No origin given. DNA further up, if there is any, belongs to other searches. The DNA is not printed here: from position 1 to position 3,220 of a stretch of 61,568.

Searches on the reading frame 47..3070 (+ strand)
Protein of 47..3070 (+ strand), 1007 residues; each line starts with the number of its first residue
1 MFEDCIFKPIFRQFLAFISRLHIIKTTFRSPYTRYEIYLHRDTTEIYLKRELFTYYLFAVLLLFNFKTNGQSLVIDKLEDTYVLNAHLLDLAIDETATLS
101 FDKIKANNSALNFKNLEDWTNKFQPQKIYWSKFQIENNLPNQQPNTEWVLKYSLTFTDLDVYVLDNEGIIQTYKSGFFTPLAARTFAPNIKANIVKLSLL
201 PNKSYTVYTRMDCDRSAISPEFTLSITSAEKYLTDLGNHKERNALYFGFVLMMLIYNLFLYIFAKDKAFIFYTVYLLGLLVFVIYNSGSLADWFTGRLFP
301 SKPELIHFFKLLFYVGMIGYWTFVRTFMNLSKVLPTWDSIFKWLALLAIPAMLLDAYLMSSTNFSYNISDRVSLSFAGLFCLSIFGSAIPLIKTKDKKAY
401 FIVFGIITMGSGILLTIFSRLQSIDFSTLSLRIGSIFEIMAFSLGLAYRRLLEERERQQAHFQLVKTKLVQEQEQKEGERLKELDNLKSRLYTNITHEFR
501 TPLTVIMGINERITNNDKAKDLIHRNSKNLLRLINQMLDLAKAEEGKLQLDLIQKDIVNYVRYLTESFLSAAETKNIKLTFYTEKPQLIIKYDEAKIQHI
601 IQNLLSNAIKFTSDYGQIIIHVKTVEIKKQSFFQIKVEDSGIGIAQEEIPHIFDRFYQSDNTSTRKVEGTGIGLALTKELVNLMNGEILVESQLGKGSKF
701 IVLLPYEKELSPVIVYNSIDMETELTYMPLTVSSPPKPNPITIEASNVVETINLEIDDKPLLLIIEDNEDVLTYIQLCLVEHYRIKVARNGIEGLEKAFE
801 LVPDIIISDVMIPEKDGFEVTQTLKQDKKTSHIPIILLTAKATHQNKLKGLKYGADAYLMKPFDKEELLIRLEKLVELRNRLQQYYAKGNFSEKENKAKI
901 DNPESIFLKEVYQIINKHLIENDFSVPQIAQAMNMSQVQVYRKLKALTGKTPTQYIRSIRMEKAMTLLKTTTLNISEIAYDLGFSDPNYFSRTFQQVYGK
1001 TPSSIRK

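Call 80: search_protein_families(library=pfam, proteins=[window:47-3070:+], max_evalue=0.0001)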
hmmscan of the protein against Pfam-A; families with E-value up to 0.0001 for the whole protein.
window:47-3070:+ (1007 aa): 7 families
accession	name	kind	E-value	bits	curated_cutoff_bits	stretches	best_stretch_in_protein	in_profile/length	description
PF02518.31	HATPase_c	-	5.6e-29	101.3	26.4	1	593-707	2-110/111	Histidine kinase-, DNA gyrase B-, and HSP90-like ATPase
PF07695.17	7TMR-DISM_7TM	-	3.7e-25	89.5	29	1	244-449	6-205/205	7TM diverse intracellular signalling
PF12833.13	HTH_18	-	8.4e-24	84.1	33.6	1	929-1007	1-79/80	Helix-turn-helix domain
PF00072.30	Response_reg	-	3.3e-23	82.4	30.2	1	763-872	2-110/111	Response regulator receiver domain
PF00165.29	HTH_AraC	-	7.6e-19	67.8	26.6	1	968-1007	1-42/42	Bacterial regulatory helix-turn-helix proteins, AraC family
PF07696.17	7TMR-DISMED2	-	1.4e-13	51.4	22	1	90-220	5-130/136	7TMR-DISM extracellular 2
PF00512.31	HisKA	-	2.6e-12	47.1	26.9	1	488-546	2-66/66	His Kinase A (phospho-acceptor) domain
